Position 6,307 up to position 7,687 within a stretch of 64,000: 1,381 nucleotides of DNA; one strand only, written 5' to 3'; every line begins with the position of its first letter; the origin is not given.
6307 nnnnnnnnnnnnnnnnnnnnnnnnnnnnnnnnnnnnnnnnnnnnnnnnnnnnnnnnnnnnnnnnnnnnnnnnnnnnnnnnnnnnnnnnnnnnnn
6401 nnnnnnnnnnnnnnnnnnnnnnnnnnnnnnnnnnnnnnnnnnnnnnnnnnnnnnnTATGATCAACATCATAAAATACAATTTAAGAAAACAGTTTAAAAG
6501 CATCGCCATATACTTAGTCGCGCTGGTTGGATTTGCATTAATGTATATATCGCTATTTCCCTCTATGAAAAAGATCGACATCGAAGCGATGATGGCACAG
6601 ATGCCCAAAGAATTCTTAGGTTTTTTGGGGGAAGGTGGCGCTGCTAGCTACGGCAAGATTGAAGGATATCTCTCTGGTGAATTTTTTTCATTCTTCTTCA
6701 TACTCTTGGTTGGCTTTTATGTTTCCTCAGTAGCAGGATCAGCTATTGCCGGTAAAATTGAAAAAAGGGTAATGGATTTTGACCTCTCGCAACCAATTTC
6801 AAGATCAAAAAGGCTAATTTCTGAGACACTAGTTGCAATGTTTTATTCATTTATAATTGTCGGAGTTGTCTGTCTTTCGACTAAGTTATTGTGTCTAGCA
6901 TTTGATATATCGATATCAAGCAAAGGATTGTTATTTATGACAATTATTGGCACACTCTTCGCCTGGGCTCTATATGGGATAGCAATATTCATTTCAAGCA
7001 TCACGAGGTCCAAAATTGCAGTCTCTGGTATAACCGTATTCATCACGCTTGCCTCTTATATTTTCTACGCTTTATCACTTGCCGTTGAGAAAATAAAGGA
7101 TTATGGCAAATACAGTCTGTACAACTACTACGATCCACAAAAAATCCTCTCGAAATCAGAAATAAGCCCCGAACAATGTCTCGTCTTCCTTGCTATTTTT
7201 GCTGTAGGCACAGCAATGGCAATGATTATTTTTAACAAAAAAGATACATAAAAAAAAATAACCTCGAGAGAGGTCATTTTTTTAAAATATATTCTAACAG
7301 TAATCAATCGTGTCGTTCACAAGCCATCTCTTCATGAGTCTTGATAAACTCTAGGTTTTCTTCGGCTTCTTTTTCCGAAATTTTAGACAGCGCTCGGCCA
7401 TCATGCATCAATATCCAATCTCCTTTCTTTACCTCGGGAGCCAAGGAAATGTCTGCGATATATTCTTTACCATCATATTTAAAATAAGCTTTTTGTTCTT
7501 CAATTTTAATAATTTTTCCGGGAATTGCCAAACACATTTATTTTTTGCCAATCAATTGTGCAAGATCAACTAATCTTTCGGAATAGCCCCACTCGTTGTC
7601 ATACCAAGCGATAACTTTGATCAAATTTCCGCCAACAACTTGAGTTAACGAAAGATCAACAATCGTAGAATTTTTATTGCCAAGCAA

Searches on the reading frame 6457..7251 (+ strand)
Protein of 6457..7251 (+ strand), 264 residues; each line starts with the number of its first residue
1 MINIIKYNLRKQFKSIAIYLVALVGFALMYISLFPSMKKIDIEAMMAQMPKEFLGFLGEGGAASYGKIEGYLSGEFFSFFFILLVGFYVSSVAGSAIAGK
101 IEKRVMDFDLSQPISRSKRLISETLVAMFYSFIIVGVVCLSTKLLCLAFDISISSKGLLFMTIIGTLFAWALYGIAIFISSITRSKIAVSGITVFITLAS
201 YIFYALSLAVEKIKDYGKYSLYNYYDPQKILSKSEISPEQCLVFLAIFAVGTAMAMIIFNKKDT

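Call 4: search_protein_families(library=pfam, proteins=[window:6457-7251:+], max_evalue=0.01)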
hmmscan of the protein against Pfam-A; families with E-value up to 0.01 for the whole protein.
window:6457-7251:+ (264 aa): 3 families
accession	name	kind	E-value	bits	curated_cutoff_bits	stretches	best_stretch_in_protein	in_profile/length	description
PF12679.13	ABC2_membrane_2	-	6.2e-12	45.8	27.2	1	3-263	2-282/283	ABC-2 family transporter protein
PF12698.13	ABC2_membrane_3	-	4.9e-06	26.3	31.6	1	71-212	163-294/347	ABC-2 family transporter protein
PF01061.29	ABC2_membrane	-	8e-05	22.7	26.9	1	24-204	29-177/211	ABC-2 type transporter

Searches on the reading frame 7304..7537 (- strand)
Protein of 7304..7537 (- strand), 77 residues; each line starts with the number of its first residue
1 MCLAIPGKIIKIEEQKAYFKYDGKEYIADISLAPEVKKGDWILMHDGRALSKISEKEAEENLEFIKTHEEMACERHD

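Call 4: search_protein_families(library=pfam, proteins=[window:7304-7537:-], max_evalue=0.01)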
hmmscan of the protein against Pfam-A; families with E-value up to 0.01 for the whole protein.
window:7304-7537:- (77 aa): 1 family
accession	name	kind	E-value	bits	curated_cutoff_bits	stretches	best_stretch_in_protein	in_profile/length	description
PF01455.23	HupF_HypC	-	3.9e-20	72.2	28.5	1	1-64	1-64/65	HupF/HypC family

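Call 5: search_protein_families(library=ncbifam, proteins=[window:7304-7537:-], max_evalue=0.01)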
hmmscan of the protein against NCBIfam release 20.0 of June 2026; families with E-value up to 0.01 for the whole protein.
window:7304-7537:- (77 aa): 3 families
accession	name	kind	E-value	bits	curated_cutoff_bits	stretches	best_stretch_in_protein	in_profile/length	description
TIGR00074.1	hypC_hupF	subfamily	2.7e-17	62.4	48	1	1-66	1-66/80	HypC/HybG/HupF family hydrogenase formation chaperone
NF007712.0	PRK10409.1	equivalog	2e-07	31.2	136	1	1-67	1-73/90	HypC/HybG/HupF family hydrogenase formation chaperone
NF007721.0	PRK10413.1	equivalog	5e-07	29.6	115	1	1-69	1-76/87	hydrogenase maturation factor HybG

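Call 33: find_homologous_proteins(query=window:7304-7537:-, max_evalue=0.00001)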
Query window:7304-7537:- (77 aa): 325 proteins with E <= 0.00001 among 966 candidates; the best 120 are listed.
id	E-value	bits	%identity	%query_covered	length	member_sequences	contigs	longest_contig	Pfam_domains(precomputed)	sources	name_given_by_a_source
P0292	1.9e-44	166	100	100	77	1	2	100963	PF01455.24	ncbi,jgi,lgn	jgi:hydrogenase expression/formation protein HypC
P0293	6.4e-38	145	91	96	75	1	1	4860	PF01455.24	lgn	-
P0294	7.0e-35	136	86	95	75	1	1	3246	PF01455.24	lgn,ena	-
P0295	1.1e-33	132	86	95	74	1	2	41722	PF01455.24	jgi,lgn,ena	-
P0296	3.0e-33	130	81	100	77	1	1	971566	PF01455.24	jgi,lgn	jgi:hydrogenase expression/formation protein HypC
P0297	5.0e-33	130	85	95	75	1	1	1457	PF01455.24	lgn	-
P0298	5.5e-33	130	80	96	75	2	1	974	PF01455.24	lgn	-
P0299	3.2e-32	127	82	99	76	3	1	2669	PF01455.24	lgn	-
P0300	3.9e-32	127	79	99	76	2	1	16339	PF01455.24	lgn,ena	-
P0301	5.8e-32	126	80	99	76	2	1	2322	PF01455.24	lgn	-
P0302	1.1e-31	125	80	96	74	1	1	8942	PF01455.24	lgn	-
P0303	1.8e-31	125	85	95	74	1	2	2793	PF01455.24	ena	-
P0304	1.9e-31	125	85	96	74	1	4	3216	PF01455.24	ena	-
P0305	3.4e-31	124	85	94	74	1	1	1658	PF01455.24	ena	-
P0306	4.1e-31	124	78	99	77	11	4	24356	PF01455.24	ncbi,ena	-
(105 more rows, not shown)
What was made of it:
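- On Naturally unprocessed [NiFe]-hydrogenases: HypC is present and highly conserved (calls 4, 33).
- Calls 4, 33.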
